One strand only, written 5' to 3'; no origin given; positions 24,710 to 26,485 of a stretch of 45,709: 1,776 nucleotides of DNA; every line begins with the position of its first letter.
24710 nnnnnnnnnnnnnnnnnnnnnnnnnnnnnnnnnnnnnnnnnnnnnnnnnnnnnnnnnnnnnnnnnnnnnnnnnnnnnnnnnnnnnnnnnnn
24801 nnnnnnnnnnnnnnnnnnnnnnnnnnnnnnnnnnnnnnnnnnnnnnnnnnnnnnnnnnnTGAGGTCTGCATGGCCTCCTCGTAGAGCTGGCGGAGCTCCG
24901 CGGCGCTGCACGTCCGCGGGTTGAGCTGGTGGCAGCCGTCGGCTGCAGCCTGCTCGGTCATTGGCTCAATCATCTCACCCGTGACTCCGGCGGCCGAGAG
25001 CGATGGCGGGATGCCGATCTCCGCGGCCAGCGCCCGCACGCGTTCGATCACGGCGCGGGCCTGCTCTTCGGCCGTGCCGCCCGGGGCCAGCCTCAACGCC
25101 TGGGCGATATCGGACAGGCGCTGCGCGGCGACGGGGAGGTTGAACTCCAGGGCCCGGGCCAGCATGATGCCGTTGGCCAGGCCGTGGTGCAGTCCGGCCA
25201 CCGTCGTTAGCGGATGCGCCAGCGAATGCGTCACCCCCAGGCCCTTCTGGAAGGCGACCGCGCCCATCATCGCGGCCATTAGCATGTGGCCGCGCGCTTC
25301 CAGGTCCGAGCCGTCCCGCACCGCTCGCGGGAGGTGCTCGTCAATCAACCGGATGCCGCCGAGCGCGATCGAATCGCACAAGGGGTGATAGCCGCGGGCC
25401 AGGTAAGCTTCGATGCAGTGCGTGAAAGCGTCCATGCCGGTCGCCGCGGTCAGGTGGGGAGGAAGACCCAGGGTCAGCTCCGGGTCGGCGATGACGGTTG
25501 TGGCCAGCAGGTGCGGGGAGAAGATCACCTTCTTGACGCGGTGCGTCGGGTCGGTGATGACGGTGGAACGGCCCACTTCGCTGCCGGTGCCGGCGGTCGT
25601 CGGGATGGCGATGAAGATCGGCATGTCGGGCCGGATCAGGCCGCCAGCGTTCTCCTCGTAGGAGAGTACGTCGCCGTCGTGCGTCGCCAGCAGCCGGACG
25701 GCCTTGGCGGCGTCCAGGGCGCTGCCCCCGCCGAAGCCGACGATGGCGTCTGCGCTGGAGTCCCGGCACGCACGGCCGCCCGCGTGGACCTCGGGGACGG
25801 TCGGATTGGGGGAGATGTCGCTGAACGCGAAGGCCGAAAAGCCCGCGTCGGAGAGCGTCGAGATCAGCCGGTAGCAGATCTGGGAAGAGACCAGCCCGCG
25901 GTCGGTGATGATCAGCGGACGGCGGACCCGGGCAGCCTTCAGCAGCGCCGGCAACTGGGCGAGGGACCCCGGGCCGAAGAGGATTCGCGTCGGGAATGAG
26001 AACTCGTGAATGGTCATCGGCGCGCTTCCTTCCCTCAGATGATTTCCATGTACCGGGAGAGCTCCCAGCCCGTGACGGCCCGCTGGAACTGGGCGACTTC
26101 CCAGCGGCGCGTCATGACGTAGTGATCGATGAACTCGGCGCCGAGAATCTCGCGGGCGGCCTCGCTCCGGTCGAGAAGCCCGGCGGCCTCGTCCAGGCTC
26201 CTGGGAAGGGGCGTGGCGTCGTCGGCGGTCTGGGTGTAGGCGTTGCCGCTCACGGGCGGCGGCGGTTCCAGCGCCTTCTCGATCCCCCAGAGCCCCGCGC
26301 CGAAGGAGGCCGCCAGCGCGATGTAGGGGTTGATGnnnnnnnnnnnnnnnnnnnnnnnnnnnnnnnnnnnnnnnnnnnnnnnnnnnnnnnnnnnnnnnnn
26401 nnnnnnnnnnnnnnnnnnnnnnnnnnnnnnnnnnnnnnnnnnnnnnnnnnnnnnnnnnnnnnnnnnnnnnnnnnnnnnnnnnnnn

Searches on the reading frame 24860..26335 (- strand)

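Call 61: search_protein_families(library=pfam, proteins=[window:24860-26335:-], max_evalue=0.0001)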
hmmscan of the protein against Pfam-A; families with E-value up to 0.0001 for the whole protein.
window:24860-26335:- (492 aa): 3 families
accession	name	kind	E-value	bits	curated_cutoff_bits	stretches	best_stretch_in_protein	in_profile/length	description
PF25137.1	ADH_Fe_C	-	4.9e-49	167.1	27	1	296-489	1-194/194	Fe-containing alcohol dehydrogenase family, C-terminal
PF00465.25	Fe-ADH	-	1.4e-48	165.1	31.3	1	115-285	1-168/168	Iron-containing alcohol dehydrogenase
PF13685.12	Fe-ADH_2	-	1.2e-08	35.5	28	1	120-213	2-93/149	Iron-containing alcohol dehydrogenase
